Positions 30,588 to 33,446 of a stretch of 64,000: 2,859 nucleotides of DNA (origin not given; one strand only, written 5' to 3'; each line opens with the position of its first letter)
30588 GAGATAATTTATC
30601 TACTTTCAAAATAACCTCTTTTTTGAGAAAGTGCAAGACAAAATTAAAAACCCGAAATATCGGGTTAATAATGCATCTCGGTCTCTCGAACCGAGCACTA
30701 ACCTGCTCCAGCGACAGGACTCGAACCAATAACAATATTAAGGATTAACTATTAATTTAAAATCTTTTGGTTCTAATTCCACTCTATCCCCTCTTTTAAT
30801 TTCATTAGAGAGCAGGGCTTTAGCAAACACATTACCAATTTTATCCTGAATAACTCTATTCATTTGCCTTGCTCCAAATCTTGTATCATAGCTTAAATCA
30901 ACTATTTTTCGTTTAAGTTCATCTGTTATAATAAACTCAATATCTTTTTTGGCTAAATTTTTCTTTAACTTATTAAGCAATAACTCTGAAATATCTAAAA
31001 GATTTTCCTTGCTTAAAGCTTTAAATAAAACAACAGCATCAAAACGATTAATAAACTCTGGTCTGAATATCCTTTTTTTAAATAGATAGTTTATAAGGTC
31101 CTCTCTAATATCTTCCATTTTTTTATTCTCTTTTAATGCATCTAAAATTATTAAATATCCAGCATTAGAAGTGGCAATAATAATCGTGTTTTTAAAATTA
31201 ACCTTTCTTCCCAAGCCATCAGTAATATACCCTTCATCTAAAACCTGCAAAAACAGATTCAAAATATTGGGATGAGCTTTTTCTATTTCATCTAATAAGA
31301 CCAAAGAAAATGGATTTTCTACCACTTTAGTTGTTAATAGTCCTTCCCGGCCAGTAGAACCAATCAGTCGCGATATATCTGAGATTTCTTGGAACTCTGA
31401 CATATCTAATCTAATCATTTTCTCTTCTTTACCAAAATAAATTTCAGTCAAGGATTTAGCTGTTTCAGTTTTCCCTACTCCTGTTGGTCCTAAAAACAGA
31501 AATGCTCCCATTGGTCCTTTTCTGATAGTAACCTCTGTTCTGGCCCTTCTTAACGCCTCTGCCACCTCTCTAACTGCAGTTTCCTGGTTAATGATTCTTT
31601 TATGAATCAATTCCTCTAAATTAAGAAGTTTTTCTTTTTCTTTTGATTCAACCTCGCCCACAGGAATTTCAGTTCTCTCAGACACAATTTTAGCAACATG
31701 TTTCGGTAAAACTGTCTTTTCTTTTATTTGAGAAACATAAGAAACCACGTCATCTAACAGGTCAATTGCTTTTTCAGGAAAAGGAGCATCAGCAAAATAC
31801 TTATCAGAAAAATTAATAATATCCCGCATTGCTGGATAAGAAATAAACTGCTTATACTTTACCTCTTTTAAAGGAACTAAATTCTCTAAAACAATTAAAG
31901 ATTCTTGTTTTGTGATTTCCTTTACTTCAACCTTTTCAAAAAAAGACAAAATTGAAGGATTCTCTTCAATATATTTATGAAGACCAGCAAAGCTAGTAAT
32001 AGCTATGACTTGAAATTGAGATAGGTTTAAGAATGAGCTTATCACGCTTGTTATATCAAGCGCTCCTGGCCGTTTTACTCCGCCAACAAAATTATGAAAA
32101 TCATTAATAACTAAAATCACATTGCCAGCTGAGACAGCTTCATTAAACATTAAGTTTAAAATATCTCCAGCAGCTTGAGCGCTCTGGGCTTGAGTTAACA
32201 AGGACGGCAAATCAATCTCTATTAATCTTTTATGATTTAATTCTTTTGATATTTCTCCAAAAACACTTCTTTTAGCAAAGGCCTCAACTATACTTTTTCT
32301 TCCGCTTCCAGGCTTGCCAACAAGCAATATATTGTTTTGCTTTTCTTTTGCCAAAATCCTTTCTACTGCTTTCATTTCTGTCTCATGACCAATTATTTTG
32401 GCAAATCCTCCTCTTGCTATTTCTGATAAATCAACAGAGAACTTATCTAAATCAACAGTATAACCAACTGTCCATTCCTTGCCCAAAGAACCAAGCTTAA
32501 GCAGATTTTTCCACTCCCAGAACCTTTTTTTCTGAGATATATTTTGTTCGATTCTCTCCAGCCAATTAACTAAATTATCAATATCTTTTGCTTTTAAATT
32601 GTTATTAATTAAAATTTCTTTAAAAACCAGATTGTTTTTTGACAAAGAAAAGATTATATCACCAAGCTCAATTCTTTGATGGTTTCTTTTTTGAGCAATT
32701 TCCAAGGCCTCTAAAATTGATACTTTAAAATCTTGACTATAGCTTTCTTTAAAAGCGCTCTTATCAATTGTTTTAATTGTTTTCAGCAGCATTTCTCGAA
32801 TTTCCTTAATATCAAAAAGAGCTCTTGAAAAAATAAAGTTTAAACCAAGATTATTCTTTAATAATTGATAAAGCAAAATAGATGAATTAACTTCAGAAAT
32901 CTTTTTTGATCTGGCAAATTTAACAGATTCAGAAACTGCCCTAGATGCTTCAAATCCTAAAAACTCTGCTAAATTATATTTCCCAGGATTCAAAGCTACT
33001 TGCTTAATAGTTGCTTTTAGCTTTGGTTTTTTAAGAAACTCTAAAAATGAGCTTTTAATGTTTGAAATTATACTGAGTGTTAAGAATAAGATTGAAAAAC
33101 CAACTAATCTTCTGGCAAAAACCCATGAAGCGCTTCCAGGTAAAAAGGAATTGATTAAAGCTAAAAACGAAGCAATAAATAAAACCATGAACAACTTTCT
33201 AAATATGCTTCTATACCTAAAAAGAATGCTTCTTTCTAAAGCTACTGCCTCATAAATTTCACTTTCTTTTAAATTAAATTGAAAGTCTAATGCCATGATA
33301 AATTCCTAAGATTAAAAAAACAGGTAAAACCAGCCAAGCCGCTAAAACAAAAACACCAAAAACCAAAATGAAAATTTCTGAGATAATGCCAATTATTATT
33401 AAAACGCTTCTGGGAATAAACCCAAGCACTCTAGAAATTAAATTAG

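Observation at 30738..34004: Membrane-anchored Clp/Hsp100-like unfoldase with an inactivated first ATPase module, co-transcribed with two small membrane proteins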

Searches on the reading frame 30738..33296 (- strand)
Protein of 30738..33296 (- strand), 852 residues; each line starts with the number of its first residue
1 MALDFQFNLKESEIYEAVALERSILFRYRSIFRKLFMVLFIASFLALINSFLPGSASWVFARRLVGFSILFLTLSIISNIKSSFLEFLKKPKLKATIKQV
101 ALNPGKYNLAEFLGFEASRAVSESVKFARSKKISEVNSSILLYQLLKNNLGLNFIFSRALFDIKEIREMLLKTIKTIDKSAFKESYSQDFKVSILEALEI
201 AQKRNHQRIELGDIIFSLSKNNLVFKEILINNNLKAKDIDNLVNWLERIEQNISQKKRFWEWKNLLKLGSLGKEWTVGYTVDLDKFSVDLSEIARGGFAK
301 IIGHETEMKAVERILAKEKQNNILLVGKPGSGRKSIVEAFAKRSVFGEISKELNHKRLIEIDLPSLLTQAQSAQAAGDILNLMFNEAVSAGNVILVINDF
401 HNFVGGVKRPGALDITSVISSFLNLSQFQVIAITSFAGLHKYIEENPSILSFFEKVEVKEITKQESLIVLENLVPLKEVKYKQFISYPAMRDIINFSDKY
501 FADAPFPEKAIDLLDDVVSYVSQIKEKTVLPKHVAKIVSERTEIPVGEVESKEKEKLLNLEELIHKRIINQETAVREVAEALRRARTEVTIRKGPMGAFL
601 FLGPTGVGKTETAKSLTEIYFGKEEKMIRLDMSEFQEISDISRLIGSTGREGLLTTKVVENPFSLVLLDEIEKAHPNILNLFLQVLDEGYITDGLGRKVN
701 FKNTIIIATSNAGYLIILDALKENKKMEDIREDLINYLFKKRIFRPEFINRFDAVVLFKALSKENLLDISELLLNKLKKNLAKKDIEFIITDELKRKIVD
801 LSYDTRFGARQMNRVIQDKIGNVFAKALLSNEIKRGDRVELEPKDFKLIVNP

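Call 3: search_protein_families(library=pfam, proteins=[window:30738-33296:-], max_evalue=0.01)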
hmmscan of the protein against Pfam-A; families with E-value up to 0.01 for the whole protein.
window:30738-33296:- (852 aa): 20 families
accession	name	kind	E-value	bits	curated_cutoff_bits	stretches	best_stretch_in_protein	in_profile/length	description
PF07724.20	AAA_2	-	9e-46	156.4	27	1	595-754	2-165/166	AAA domain (Cdc48 subfamily)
PF10431.15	ClpB_D2-small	-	1.1e-19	70.7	21.9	1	761-840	1-80/81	C-terminal, D2-small domain, of ClpB protein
PF00004.35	AAA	-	7.2e-13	49.6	21.2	2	600-717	2-114/131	ATPase family associated with various cellular activities (AAA)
PF07728.20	AAA_5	-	8.8e-13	48.9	22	1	599-714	2-125/139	AAA domain (dynein-related subfamily)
PF17871.7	AAA_lid_9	-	8e-08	32.6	22.8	1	463-544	2-81/104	AAA lid domain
PF05673.19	DUF815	-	9.7e-08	31.9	23.8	0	308-362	41-88/249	Protein of unknown function (DUF815)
PF00158.32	Sigma54_activat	-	6e-06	26.5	20.2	1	597-711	23-143/168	Sigma-54 interaction domain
PF20030.5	bpMoxR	-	6.3e-06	25.8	27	1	599-711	34-145/205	MoxR domain in the MoxR-vWA-beta-propeller ternary systems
PF01078.27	Mg_chelatase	-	2.4e-05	24.3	20.3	0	298-340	2-42/207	Magnesium chelatase, subunit ChlI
PF20720.3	nSTAND3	-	0.00011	22.4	27.2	0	600-638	21-57/155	Novel STAND NTPase 3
PF13191.12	AAA_16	-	0.00023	22.1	32.6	0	302-343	3-47/167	AAA ATPase domain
PF13401.12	AAA_22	-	0.00028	21.6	27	0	599-646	8-55/130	AAA domain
PF01695.23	IstB_IS21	-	0.0017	18.3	24.1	0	600-690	96-183/238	IstB-like ATP binding protein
PF12775.13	AAA_7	-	0.0019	18.2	25.8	0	598-645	35-82/181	P-loop containing dynein motor region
PF13177.12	DNA_pol3_delta2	-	0.0021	18.5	27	0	597-626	20-49/161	DNA polymerase III, delta subunit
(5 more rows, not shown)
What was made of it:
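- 30738..33296 (-): Clp/Hsp100-like ATPase, 852 aa, with the architecture TM hairpin - N-domain - D1 - D2. Pfam AAA_2, ClpB_D2-small and AAA_lid_9 (call 3).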

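Call 4: search_protein_families(library=ncbifam, proteins=[window:30738-33296:-], max_evalue=0.01)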
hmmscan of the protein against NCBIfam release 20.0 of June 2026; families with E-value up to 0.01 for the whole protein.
window:30738-33296:- (852 aa): 25 families
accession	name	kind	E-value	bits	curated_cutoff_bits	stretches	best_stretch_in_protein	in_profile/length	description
TIGR03346.1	chaperone_ClpB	equivalog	1.2e-139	467.2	1232.1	2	524-849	523-851/853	ATP-dependent chaperone ClpB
TIGR03345.1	VI_ClpV1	equivalog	4.4e-117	392.5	884.95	2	527-834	527-841/852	type VI secretion system ATPase TssH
TIGR02639.1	ClpA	equivalog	5.5e-117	391.8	993.15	1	118-841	6-732/734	ATP-dependent Clp protease ATP-binding subunit ClpA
NF008118.0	PRK10865.1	equivalog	6.1e-117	391.6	1417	2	529-849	531-854/857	ATP-dependent chaperone ClpB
NF033606.1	heat_AAA_ClpK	exception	1.3e-112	377.4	1900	2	529-840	576-895/949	heat shock survival AAA family ATPase ClpK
NF033607.0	disagg_AAA_ClpG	exception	1.6e-111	373.9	1900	2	527-839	553-872/932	AAA family protein disaggregase ClpG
NF008263.0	PRK11034.1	equivalog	2.4e-88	296.9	1350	1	282-842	168-734/758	ATP-dependent Clp protease ATP-binding subunit ClpA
NF001679.0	PRK00440.1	equivalog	1.7e-08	33.9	303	1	589-672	32-113/322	replication factor C small subunit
NF003229.0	PRK04195.1-5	equivalog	2.9e-08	32.8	280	1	568-691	19-124/413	replication factor C large subunit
NF003745.1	PRK05342.1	equivalog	7.6e-08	31.6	359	1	722-823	274-379/418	ATP-dependent Clp protease ATP-binding subunit ClpX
NF009067.0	PRK12402.1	equivalog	1.6e-06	27.3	317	0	299-348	15-63/340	replication factor C small subunit 2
NF003230.0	PRK04195.1-6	equivalog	3.2e-06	26.1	441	1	306-356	25-75/494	replication factor C large subunit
NF005638.0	PRK07399.1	subfamily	7.4e-06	25.2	230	0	566-624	7-57/317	DNA polymerase III subunit delta'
TIGR02928.1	TIGR02928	subfamily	8.6e-06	24.8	181.3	0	554-618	4-62/366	orc1/cdc6 family replication initiation protein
TIGR03922.1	T7SS_EccA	equivalog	4.4e-05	22.2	466.65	0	596-623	312-339/557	type VII secretion AAA-ATPase EccA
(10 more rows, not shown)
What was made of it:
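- On ClpB / Hsp104 disaggregase: The TIGR03346 score is 467 against a cut-off of 1232 (call 4).
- Scores fall far below the NCBIfam cut-offs for ClpA, ClpB and ClpV (call 4).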

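Call 5: search_solved_structures(query=window:30738-33296:-, show_alignments=3, max_evalue=1e-20)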
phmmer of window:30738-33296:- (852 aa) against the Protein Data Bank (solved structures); distinct sequences matched with E-value up to 1e-20: 53.
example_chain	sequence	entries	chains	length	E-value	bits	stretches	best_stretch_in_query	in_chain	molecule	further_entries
1qvr_A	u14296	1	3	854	2e-113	383.7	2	500-842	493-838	ClpB protein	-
6og3_E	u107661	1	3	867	3.4e-109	369.7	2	490-849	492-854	Hyperactive disaggregase ClpB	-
4d2q_A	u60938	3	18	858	3.7e-109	369.6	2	490-849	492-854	CLPB | CHAPERONE PROTEIN CLPB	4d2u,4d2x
6oax_C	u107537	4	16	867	3.9e-109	369.6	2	491-849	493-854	Hyperactive disaggregase ClpB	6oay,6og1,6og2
3j3t_A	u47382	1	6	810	9.6e-109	368.3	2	530-850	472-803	Negative regulator of genetic competence ClpC/MecB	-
3j3s_A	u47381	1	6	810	1.7e-108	367.5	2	530-850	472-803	Negative regulator of genetic competence ClpC/MecB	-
4ciu_A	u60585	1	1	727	2.9e-108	366.7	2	490-849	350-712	CHAPERONE PROTEIN CLPB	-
3j3r_A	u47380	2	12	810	5e-108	365.9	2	530-850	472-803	Negative regulator of genetic competence ClpC/MecB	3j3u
7abr_A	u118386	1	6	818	5.2e-108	365.8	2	530-850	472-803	Negative regulator of genetic competence ClpC/MecB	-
5ofo_C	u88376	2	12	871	5.5e-108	365.8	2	490-849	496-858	Chaperone protein ClpB,ATP-dependent Clp protease ATP-binding subunit ClpA,Chaperone prote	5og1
6qs4_A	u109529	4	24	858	5.5e-108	365.7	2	490-849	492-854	Chaperone protein ClpB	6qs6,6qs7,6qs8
6rn2_A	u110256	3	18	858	6.1e-108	365.6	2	490-849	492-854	Chaperone protein ClpB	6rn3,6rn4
6em9_A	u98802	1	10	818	2.4e-105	357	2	531-847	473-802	ATP-dependent Clp protease ATP-binding subunit ClpC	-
6em8_A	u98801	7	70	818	2.9e-105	356.8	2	531-847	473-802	ATP-dependent Clp protease ATP-binding subunit ClpC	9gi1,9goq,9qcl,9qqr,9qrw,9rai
29hb_b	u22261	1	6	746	1.5e-103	351.1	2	521-829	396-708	ATP-dependent Clp protease, ATP-binding subunit ClpE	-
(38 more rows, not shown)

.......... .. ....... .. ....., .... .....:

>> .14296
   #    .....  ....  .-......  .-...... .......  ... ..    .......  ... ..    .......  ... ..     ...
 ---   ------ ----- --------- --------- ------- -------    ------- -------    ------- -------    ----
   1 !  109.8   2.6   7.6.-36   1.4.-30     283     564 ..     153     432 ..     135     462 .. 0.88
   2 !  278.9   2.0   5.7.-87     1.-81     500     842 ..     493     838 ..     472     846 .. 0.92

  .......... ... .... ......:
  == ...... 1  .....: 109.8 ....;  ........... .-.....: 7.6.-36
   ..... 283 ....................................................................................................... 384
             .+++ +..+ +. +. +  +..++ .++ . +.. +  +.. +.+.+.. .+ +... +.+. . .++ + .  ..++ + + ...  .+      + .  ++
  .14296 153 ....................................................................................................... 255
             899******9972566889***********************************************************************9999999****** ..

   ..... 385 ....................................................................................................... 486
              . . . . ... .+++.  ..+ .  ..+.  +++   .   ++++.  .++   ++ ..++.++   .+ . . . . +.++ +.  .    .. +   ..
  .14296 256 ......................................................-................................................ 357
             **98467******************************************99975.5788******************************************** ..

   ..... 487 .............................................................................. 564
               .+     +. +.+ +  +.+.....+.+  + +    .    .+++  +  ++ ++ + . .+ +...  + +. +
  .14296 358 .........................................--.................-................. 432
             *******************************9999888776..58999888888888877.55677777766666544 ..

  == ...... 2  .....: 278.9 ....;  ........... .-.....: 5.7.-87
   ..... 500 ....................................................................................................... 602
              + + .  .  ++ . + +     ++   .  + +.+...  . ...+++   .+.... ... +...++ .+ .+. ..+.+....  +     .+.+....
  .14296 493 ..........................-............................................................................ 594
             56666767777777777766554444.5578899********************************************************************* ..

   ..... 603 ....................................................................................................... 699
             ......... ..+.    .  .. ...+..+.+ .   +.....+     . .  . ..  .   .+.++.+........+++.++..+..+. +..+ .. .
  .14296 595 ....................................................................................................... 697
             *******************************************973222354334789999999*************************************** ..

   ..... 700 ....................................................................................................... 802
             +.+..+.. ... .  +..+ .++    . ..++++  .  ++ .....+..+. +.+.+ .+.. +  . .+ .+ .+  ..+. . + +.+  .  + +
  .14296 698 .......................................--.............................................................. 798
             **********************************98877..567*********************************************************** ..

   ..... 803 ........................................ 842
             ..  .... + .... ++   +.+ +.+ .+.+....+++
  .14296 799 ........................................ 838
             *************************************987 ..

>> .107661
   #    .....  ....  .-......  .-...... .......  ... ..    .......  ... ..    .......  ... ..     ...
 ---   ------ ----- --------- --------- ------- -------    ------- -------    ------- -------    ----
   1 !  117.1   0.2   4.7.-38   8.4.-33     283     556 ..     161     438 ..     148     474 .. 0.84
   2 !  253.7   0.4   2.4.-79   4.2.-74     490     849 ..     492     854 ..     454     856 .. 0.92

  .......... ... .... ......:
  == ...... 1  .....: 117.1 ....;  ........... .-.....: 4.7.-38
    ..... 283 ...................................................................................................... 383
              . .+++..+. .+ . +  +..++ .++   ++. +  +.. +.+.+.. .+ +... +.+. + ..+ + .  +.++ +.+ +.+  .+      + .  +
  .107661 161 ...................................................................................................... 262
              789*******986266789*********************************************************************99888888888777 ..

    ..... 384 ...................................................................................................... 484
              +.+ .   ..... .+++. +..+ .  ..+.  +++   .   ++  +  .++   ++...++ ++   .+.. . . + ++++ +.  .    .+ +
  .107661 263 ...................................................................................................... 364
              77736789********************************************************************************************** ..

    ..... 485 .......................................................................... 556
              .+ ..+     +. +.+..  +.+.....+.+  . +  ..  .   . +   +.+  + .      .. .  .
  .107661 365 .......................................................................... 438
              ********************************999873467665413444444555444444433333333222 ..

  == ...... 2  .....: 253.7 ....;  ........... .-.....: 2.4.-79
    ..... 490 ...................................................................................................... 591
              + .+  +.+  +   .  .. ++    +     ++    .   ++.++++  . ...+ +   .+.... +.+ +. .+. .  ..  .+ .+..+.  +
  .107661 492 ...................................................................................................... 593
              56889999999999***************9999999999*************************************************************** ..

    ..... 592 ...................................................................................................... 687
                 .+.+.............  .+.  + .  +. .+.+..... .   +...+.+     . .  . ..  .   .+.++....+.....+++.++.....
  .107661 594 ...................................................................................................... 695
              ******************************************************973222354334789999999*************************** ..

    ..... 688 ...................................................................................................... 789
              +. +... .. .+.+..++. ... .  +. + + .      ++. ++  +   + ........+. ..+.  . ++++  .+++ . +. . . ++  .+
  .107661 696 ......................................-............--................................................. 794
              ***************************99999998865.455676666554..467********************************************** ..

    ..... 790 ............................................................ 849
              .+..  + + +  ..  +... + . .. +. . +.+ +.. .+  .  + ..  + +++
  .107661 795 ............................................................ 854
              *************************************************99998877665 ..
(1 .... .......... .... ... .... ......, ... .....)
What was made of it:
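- On Clp/Hsp100 class I (two AAA+ modules): The window has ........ in place of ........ and GS-TGRE-G in place of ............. (call 5).
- Checked: Residue-by-residue alignment to ClpB gives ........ -> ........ and FIDELH -> VINDFH (call 5).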

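Call 7: find_homologous_proteins(query=window:30738-33296:-, max_evalue=1e-10)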
Query window:30738-33296:- (852 aa): 568 proteins with E <= 1e-10 among 8000 candidates; the best 120 are listed.
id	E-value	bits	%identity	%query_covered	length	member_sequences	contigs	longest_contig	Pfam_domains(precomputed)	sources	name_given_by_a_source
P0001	0.0e+0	1762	97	100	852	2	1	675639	PF02861.26,PF20030.6,PF00158.33,PF07724.21,PF00004.36,PF17871.8,PF05673.20,PF07728.21,PF01078.28,PF10431.16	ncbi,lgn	ncbi:MAG: AAA family ATPase [Candidatus Nealsonbacteria bacterium]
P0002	0.0e+0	1548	84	100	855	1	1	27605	PF02861.26,PF00158.33,PF07724.21,PF00004.36,PF17871.8,PF05673.20,PF07728.21,PF10431.16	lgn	-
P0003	0.0e+0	1440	77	100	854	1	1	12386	PF00158.33,PF07724.21,PF00004.36,PF13401.13,PF17871.8,PF05673.20,PF07728.21,PF10431.16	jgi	jgi:ATP-dependent Clp protease ATP-binding subunit ClpC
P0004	0.0e+0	1432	76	100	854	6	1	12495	PF00158.33,PF07724.21,PF00004.36,PF13401.13,PF17871.8,PF05673.20,PF07728.21,PF10431.16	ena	-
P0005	0.0e+0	1425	77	100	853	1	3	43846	PF00158.33,PF07724.21,PF00004.36,PF17871.8,PF05673.20,PF07728.21,PF10431.16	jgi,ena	-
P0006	0.0e+0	1422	76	100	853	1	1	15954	PF00158.33,PF07724.21,PF00004.36,PF17871.8,PF05673.20,PF07728.21,PF10431.16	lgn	-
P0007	0.0e+0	1421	77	100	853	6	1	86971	PF00158.33,PF07724.21,PF00004.36,PF17871.8,PF05673.20,PF07728.21,PF10431.16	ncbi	-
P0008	0.0e+0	1389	75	100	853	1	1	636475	PF00158.33,PF07724.21,PF00004.36,PF17871.8,PF05673.20,PF07728.21,PF10431.16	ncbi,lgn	-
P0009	0.0e+0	1371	74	99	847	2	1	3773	PF00158.33,PF07724.21,PF00004.36,PF17871.8,PF07728.21,PF10431.16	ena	-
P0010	0.0e+0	1353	74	100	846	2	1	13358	PF00158.33,PF07724.21,PF12775.14,PF00004.36,PF17871.8,PF05673.20,PF07728.21,PF10431.16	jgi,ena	-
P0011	0.0e+0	1317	73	100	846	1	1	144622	PF13173.13,PF00158.33,PF07724.21,PF00004.36,PF17871.8,PF05673.20,PF07728.21,PF10431.16,PF20720.4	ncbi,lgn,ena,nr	ncbi:MAG: ATP-dependent Clp protease ATP-binding subunit [Patescibacteria group bacterium]|nr:ATP-de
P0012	0.0e+0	1159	63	100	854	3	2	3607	PF07724.21,PF00004.36,PF05673.20,PF07728.21,PF10431.16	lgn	-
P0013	0.0e+0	1144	62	100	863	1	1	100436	PF07724.21,PF00004.36,PF13401.13,PF17871.8,PF05673.20,PF07728.21,PF10431.16,PF13191.13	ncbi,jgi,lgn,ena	-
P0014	0.0e+0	1127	61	100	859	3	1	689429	PF00158.33,PF07724.21,PF00004.36,PF13401.13,PF17871.8,PF05673.20,PF07728.21,PF10431.16,PF20720.4,PF13191.13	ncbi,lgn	ncbi:MAG: AAA family ATPase [Candidatus Nealsonbacteria bacterium]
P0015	0.0e+0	1099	60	99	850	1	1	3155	PF02861.26,PF07724.21,PF00004.36,PF13401.13,PF17871.8,PF05673.20,PF07728.21,PF10431.16,PF20720.4,PF13191.13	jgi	-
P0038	0.0e+0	1068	58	100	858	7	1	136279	PF00158.33,PF07724.21,PF00004.36,PF17871.8,PF05673.20,PF07728.21,PF10431.16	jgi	jgi:ATP-dependent Clp protease ATP-binding subunit ClpC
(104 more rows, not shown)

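Call 12: find_encoding_contigs(protein=P0014, flank=6000, max_places=2)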
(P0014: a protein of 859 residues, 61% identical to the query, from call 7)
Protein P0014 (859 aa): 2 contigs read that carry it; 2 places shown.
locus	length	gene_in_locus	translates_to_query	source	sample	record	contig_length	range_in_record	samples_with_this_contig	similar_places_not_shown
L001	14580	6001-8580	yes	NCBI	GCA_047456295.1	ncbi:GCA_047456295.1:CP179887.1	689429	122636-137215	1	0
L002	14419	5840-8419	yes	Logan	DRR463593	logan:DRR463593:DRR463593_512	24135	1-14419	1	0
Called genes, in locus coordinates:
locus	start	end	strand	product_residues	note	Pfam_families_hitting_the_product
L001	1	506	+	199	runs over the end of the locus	-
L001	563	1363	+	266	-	PF04402:SIMPL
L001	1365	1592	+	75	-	PF18893:DUF5652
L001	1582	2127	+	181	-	PF00753:Lactamase_B, PF19583:ODP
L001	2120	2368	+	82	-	PF01035:DNA_binding_1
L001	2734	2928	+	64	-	-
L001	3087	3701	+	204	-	PF01569:PAP2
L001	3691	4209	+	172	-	PF14512:TM1586_NiRdase, PF00881:Nitroreductase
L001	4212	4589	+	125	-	-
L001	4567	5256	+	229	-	PF02475:TRM5-TYW2_MTfase (faint), PF02005:TRM, PF03602:Cons_hypoth95, PF05175:MTS, PF06325:PrmA, PF13847:Methyltransf_31 (weak), PF07669:Eco57I (weak)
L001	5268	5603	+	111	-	-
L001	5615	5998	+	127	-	-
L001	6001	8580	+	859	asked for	PF05673:DUF815 (faint), PF00158:Sigma54_activat (faint), PF00004:AAA (weak), PF17871:AAA_lid_9 (weak), PF00004:AAA (weak), PF07724:AAA_2, PF07728:AAA_5, PF10431:ClpB_D2-small, +3 more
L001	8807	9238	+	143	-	PF02381:MraZ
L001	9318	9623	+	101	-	-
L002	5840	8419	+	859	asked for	PF05673:DUF815 (faint), PF00158:Sigma54_activat (faint), PF00004:AAA (weak), PF17871:AAA_lid_9 (weak), PF00004:AAA (weak), PF07724:AAA_2, PF07728:AAA_5, PF10431:ClpB_D2-small, +3 more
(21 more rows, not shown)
